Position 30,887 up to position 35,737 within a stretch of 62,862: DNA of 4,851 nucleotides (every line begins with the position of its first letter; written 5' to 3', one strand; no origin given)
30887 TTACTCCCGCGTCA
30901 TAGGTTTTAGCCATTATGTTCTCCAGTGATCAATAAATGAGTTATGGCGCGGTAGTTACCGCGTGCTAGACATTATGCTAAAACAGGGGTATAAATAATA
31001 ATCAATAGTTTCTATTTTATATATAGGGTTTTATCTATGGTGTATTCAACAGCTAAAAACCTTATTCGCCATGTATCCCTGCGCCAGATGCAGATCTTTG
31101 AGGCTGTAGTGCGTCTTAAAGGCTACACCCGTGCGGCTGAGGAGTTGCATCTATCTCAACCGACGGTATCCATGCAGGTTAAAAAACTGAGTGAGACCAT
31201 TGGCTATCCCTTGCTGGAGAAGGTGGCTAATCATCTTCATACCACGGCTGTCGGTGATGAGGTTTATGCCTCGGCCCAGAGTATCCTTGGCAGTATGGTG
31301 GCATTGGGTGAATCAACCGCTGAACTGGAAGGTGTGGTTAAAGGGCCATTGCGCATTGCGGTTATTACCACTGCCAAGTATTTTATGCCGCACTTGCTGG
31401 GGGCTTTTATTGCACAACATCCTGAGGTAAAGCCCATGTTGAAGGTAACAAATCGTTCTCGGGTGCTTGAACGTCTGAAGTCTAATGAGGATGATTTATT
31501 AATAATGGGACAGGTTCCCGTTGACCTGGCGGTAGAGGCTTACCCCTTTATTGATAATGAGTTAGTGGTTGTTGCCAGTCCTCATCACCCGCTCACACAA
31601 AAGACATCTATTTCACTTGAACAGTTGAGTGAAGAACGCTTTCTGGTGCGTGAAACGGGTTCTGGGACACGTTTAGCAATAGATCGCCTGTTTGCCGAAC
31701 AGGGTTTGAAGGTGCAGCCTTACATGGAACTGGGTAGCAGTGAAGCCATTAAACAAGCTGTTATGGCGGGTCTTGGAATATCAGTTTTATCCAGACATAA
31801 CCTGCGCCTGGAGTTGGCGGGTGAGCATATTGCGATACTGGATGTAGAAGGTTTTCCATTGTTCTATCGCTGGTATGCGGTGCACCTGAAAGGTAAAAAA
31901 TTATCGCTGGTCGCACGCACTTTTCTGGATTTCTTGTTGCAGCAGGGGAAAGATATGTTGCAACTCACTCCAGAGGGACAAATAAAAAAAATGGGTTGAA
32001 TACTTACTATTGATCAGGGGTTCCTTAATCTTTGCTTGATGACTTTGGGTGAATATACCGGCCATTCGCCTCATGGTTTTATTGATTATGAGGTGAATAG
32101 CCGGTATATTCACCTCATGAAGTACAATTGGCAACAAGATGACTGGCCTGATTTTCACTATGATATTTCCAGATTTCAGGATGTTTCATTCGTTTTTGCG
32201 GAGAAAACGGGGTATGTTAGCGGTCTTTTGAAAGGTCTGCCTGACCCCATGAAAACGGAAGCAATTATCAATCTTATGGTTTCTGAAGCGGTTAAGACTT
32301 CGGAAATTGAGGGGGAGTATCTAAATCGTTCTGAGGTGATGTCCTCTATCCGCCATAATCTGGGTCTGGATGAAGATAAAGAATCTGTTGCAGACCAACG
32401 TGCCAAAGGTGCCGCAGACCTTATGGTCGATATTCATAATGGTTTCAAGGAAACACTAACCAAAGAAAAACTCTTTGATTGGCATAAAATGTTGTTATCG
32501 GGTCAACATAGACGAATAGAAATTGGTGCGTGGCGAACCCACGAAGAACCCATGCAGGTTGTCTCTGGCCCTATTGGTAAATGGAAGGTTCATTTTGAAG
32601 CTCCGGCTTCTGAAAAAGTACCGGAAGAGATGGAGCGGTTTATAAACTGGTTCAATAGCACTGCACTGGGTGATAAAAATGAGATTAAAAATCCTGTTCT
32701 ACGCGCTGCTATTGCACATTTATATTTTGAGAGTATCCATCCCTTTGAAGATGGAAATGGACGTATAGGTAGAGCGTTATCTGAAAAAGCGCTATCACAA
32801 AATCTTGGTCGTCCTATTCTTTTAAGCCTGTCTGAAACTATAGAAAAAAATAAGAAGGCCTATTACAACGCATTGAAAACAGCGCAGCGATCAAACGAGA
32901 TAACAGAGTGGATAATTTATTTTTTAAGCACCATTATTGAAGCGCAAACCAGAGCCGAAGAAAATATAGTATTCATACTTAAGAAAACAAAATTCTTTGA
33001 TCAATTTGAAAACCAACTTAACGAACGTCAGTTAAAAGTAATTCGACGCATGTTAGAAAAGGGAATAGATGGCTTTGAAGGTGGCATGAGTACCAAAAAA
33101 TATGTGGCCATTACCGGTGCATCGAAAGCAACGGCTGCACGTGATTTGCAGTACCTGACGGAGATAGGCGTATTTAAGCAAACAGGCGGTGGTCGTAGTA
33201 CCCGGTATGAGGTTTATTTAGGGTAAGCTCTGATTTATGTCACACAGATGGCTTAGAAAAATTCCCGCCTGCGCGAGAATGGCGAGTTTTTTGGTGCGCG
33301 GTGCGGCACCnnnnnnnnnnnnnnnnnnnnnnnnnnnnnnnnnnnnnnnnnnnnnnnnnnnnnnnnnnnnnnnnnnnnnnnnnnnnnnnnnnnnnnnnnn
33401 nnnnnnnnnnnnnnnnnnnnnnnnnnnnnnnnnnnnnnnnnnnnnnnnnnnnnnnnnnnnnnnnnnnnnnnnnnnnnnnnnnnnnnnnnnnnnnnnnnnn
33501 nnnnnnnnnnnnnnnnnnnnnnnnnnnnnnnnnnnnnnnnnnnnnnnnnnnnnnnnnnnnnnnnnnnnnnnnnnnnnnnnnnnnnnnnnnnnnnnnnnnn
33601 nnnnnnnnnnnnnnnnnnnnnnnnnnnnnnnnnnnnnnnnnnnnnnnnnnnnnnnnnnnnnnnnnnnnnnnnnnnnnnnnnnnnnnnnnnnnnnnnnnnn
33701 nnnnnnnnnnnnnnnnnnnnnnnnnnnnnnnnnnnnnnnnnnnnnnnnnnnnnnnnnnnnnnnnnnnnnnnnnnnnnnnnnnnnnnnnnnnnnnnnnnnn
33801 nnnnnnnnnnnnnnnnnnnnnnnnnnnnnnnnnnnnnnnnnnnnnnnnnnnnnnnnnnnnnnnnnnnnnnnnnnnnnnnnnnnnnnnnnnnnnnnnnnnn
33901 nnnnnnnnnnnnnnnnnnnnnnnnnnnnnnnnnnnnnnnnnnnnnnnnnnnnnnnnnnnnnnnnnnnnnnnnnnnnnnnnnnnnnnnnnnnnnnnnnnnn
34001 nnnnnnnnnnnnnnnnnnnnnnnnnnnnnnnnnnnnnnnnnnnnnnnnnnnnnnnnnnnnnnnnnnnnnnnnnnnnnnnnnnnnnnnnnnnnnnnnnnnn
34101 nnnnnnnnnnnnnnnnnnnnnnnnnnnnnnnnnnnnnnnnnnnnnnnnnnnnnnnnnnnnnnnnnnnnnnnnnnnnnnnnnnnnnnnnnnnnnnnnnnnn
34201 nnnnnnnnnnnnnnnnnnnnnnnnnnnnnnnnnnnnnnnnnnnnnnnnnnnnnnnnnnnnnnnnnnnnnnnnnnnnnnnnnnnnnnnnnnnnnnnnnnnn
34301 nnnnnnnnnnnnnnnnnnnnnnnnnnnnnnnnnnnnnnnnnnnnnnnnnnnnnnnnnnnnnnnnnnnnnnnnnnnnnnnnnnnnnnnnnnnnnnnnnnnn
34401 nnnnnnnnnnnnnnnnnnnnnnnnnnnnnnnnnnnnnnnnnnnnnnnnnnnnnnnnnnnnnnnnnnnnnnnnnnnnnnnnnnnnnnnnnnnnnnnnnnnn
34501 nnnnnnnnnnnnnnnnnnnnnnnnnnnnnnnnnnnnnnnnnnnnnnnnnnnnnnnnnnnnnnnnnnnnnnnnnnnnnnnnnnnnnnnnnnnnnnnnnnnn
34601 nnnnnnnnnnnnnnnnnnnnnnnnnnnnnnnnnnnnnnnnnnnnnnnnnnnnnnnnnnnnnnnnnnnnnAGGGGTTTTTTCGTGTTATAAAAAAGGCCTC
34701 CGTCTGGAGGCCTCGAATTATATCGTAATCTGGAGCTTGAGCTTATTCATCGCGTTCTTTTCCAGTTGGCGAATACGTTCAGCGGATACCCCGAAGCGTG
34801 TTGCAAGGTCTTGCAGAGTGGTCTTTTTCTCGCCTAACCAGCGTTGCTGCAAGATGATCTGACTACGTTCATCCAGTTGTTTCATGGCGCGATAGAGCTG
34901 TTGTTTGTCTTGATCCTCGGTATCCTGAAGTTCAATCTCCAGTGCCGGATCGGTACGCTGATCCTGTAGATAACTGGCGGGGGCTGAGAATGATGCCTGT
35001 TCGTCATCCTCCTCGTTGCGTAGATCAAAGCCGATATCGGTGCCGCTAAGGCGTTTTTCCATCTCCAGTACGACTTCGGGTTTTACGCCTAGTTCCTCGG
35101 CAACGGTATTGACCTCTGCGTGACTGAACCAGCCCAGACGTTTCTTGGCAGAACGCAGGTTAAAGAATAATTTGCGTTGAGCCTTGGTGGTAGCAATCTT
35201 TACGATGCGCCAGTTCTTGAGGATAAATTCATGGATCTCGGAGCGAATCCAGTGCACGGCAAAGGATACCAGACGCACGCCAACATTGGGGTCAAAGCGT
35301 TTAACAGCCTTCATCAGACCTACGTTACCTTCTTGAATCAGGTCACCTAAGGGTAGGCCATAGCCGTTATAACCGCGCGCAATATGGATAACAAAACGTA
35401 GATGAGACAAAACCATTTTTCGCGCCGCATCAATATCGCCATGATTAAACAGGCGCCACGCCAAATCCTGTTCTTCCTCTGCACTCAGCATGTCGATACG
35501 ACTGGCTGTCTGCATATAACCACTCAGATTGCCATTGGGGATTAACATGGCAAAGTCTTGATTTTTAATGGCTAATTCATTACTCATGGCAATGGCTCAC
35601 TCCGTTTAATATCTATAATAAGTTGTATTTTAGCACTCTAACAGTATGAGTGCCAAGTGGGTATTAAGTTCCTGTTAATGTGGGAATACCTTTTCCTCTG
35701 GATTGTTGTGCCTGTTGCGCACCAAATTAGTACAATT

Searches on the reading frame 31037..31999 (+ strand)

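Call 38: search_protein_families(library=pfam, proteins=[window:31037-31999:+], max_evalue=0.00001)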
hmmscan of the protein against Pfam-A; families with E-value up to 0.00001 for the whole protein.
window:31037-31999:+ (320 aa): 2 families
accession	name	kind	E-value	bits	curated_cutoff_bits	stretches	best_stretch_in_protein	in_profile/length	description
PF03466.25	LysR_substrate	-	4.6e-55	186.7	28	1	101-303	4-207/209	LysR substrate binding domain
PF00126.33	HTH_1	-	2.1e-18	66.4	26.6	1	15-73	1-59/60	Bacterial regulatory helix-turn-helix protein, lysR family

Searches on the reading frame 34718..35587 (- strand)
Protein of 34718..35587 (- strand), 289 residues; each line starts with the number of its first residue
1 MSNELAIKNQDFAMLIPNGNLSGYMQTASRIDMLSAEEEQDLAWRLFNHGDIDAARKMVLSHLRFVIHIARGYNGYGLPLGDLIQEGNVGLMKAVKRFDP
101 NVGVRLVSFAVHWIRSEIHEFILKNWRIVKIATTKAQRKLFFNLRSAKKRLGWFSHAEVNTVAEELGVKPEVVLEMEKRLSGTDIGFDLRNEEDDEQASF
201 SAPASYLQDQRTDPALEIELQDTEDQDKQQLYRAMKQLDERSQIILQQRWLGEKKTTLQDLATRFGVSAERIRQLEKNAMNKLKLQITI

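Call 4: search_protein_families(library=pfam, proteins=[window:34718-35587:-], max_evalue=0.01)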
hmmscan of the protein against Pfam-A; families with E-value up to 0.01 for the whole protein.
window:34718-35587:- (289 aa): 7 families
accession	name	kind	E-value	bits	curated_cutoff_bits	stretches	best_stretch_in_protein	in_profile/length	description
PF04542.20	Sigma70_r2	-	2.1e-18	66.3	24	1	58-127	1-70/71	Sigma-70 region 2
PF04545.22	Sigma70_r4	-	2e-14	53.3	24.1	1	234-284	1-49/50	Sigma-70, region 4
PF00140.25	Sigma70_r1_2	-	0.00084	19.7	22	1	24-43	6-25/34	Sigma-70 factor, region 1.2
PF04967.18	HTH_10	-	0.003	17.8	23.1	0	254-283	22-51/53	HTH DNA binding domain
PF01381.28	HTH_3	-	0.0052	17.2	23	0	253-278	7-32/55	Helix-turn-helix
PF02271.21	UCR_14kD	-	0.0062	16.9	27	0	65-101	12-48/100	Ubiquinol-cytochrome C reductase complex 14kD subunit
PF16509.11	KORA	-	0.0096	16.6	26.7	0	231-282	9-57/84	TrfB plasmid transcriptional repressor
